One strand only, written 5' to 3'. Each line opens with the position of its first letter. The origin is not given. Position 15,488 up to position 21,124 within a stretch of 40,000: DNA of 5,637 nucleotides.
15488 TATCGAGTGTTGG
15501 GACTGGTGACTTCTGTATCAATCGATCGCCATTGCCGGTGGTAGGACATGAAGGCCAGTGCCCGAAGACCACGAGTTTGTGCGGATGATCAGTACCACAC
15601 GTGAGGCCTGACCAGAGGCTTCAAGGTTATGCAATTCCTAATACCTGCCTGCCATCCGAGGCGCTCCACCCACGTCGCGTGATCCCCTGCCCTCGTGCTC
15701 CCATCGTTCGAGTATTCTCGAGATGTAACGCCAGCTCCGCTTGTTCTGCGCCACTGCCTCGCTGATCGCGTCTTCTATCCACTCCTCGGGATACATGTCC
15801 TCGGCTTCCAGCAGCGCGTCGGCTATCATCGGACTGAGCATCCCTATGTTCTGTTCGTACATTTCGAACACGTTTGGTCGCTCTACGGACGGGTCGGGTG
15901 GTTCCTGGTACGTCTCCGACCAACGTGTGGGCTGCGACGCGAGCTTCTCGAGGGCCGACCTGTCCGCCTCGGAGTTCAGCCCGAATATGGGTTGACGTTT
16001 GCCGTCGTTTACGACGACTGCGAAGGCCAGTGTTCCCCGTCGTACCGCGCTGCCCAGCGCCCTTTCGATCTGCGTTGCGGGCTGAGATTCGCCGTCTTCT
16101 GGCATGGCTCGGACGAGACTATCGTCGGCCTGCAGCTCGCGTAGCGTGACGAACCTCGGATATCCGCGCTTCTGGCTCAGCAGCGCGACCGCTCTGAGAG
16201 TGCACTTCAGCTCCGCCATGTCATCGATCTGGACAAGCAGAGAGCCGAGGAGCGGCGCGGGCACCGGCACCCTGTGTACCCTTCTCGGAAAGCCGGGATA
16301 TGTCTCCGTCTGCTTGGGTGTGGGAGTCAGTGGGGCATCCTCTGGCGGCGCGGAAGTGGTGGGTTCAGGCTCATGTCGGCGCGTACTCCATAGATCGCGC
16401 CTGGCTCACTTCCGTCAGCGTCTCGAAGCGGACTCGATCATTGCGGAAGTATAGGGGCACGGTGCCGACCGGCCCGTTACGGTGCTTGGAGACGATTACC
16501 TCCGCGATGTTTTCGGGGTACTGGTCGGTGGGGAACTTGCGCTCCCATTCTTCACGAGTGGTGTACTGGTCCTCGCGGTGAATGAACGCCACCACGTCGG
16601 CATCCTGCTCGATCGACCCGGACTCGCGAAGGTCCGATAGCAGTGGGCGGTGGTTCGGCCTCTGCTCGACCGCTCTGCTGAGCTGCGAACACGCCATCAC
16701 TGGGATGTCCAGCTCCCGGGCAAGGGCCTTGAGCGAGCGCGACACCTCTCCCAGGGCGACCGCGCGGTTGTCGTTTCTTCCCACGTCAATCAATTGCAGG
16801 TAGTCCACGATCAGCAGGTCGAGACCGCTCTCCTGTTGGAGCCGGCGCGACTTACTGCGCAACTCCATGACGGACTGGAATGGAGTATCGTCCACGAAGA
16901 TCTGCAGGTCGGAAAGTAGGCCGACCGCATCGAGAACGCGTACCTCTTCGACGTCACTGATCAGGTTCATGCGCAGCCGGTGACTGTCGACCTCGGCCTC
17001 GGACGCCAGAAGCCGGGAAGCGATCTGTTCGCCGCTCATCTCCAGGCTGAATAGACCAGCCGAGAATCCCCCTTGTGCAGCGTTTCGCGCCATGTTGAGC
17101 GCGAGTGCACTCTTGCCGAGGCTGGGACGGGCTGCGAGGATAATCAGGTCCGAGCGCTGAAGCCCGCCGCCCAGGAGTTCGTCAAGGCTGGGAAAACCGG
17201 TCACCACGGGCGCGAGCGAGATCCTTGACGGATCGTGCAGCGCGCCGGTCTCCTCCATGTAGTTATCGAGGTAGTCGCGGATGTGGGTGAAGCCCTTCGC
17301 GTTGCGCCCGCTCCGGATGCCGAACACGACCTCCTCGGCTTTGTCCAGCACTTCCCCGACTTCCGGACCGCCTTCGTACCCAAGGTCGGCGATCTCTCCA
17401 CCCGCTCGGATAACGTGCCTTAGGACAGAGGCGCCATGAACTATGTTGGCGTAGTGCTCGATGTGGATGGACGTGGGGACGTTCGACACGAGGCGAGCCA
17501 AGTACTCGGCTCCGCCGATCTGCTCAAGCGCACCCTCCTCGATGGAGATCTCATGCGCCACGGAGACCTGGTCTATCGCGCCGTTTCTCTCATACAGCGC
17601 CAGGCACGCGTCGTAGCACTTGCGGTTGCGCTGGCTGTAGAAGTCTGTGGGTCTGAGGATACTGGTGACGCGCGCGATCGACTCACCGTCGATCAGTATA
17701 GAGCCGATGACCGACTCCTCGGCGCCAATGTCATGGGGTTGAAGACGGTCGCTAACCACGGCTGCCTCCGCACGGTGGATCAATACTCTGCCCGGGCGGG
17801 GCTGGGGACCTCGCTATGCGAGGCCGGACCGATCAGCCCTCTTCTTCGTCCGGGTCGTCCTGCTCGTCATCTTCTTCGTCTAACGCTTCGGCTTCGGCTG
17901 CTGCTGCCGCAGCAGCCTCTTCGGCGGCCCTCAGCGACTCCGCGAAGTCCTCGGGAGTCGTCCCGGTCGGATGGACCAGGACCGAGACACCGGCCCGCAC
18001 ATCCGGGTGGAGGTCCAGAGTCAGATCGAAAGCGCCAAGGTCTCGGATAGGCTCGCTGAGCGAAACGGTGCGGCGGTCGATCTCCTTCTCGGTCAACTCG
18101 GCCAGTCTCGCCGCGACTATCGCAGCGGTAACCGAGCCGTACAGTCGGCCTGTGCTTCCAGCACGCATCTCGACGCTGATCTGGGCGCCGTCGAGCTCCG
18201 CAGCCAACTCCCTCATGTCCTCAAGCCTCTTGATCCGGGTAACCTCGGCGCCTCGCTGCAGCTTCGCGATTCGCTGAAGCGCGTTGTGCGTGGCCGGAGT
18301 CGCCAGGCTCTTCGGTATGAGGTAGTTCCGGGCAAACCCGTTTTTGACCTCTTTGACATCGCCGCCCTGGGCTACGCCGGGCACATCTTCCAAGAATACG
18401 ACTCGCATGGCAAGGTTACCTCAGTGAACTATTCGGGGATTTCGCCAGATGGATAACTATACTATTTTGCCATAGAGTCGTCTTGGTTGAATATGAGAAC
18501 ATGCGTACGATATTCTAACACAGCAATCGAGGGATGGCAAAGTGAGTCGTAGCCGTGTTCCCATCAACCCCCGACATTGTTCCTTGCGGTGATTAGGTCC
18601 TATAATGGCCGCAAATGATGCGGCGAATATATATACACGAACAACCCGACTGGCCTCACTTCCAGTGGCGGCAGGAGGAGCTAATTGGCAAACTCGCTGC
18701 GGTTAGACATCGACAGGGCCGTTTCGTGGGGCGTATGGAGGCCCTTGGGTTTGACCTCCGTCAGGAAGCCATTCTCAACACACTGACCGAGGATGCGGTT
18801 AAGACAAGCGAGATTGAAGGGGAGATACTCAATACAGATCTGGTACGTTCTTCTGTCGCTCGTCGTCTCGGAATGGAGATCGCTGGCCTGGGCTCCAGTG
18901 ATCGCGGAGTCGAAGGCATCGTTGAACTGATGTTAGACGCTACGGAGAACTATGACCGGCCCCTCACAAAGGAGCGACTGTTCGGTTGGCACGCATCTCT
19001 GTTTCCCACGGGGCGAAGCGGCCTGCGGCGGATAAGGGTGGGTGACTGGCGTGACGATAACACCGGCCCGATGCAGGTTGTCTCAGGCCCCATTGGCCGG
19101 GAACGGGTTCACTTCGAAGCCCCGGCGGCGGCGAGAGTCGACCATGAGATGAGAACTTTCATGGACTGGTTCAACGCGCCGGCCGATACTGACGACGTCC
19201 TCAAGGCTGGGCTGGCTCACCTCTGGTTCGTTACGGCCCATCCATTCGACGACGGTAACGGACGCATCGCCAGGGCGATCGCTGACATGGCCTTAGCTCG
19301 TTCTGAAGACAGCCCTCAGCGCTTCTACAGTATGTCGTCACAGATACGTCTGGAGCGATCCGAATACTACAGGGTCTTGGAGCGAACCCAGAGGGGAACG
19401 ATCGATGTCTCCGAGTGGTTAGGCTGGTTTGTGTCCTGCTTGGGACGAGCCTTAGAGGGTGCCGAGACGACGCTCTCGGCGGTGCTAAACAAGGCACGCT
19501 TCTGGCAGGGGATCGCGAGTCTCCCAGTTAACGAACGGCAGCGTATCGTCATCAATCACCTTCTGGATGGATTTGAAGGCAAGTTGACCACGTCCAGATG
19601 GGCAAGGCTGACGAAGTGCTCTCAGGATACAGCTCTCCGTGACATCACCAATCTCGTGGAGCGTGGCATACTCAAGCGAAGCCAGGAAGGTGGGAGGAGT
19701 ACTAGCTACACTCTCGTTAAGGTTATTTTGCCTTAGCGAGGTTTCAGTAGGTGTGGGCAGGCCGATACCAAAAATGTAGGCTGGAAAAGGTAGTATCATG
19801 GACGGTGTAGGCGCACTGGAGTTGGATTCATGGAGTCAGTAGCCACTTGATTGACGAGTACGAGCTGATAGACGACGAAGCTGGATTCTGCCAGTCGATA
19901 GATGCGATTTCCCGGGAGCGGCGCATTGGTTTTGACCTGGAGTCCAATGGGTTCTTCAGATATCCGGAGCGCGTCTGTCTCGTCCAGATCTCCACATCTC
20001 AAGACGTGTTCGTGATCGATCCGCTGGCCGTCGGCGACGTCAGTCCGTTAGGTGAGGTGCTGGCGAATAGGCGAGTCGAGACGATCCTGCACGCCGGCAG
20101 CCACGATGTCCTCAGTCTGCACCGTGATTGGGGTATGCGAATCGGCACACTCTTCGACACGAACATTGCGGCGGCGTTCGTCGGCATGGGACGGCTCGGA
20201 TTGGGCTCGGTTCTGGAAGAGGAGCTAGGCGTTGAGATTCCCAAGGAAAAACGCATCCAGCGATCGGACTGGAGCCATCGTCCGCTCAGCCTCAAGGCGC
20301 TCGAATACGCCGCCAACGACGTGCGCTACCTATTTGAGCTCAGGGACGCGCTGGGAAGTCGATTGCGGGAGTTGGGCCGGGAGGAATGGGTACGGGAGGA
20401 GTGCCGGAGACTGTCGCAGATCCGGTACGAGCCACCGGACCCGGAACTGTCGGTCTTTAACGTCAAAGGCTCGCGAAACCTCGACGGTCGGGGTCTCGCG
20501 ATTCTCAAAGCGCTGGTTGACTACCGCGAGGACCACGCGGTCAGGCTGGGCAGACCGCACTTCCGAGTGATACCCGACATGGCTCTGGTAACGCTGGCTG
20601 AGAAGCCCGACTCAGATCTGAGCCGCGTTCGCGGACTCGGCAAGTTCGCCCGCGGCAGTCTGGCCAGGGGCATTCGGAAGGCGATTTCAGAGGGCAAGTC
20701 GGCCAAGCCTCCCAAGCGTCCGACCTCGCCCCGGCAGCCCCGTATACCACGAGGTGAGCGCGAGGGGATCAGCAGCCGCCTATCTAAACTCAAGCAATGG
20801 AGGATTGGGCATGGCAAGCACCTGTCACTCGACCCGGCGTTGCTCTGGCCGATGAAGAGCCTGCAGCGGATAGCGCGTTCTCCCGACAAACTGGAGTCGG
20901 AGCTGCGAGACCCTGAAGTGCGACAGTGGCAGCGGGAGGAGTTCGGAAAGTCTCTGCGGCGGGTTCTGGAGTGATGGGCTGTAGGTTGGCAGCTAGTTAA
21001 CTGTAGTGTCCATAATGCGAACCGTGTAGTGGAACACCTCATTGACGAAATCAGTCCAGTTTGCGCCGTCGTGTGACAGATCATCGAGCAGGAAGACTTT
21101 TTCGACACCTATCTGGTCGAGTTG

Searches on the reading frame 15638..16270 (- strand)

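Call 101: search_protein_families(library=pfam, proteins=[window:15638-16270:-], max_evalue=0.001)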
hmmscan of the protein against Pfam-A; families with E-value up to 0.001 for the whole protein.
window:15638-16270:- (210 aa): 1 family
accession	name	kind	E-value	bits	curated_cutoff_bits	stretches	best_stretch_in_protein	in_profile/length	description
PF07261.16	DnaB_2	-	3.9e-12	46.1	22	1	135-194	1-63/74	Replication initiation and membrane attachment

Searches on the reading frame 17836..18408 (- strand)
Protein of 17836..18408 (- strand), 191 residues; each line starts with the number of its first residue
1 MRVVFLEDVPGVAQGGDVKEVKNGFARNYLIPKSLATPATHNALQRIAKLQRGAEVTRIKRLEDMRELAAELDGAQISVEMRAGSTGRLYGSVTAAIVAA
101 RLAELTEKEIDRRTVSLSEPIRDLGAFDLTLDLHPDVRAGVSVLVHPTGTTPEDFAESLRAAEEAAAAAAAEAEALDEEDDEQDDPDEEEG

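Call 95: list_cluster_members(proteins=[window:17836-18408:-, window:11242-11637:-, window:11641-13056:-, window:15641-16270:-])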
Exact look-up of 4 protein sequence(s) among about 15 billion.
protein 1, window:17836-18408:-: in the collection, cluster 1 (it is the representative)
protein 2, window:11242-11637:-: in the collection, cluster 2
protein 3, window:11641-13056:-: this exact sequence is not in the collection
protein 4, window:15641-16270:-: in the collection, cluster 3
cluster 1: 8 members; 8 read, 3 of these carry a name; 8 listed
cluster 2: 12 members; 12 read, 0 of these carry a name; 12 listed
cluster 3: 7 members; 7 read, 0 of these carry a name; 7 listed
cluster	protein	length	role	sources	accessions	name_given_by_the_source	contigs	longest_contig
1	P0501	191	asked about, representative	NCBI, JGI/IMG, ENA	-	large subunit ribosomal protein L9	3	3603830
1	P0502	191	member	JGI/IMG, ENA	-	large subunit ribosomal protein L9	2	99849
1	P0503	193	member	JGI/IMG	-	large subunit ribosomal protein L9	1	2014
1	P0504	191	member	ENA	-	-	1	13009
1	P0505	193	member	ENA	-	-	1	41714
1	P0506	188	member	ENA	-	-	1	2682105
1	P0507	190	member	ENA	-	-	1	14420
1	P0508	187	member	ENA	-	-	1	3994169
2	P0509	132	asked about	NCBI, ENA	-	-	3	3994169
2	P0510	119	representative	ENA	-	-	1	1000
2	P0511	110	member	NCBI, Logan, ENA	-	-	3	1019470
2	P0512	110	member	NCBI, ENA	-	-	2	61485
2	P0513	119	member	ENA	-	-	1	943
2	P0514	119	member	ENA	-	-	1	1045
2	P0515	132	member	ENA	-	-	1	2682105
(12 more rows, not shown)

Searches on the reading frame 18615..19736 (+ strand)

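Call 101: search_protein_families(library=pfam, proteins=[window:18615-19736:+], max_evalue=0.001)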
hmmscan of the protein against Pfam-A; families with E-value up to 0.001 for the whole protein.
window:18615-19736:+ (373 aa): 3 families
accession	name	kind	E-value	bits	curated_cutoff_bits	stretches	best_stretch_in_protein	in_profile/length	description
PF13776.11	DUF4172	-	4.5e-33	113.8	25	1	6-87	1-82/82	Domain of unknown function (DUF4172)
PF02661.23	Fic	-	6.1e-15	56.3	24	1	116-227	1-93/93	Fic/DOC family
PF25213.1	HVO_A0261_N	-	0.00076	19.8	35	0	323-359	24-60/86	HVO_A0261 N-terminal domain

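Call 102: search_protein_families(library=padloc, proteins=[window:18615-19736:+], max_evalue=0.001)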
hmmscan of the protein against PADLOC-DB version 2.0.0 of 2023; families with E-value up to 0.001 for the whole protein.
window:18615-19736:+ (373 aa): 6 families
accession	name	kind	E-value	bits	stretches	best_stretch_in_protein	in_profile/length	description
PDLC03963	SoFic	-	2.6e-41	140.2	1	15-367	17-351/361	-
PDLC04966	PDC-S24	-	3e-15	54.1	1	161-268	269-378/497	-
PDLC04839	PDC-S04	-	2.4e-07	28.6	1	167-253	92-181/205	-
PDLC04837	PDC-S04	-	6.8e-07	26.8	1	111-223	79-179/234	-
PDLC04836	PDC-S04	-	7.1e-07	26.6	1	111-226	83-186/244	-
PDLC04840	PDC-S04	-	8.9e-05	20.3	1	177-227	119-174/227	-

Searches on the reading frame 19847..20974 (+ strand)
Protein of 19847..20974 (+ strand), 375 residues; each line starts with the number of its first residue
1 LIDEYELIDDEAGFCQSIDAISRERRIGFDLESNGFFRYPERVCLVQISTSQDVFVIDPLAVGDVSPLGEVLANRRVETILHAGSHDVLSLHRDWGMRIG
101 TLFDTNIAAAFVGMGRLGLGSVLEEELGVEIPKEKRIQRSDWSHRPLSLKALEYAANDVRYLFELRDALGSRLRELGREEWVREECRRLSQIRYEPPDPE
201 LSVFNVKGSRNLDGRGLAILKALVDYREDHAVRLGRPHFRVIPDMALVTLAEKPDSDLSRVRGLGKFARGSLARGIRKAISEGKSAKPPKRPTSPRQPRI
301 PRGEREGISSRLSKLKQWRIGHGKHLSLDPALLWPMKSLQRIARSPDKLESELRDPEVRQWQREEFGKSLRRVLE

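Call 101: search_protein_families(library=pfam, proteins=[window:19847-20974:+], max_evalue=0.001)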
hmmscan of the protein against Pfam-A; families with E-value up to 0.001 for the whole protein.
window:19847-20974:+ (375 aa): 2 families
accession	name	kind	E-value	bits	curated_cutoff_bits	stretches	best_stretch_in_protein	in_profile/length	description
PF01612.26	DNA_pol_A_exo1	-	2.6e-35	122.2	23.6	1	5-173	1-172/173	3'-5' exonuclease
PF00570.28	HRDC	-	1.1e-09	38.5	23.8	1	217-265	2-53/68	HRDC domain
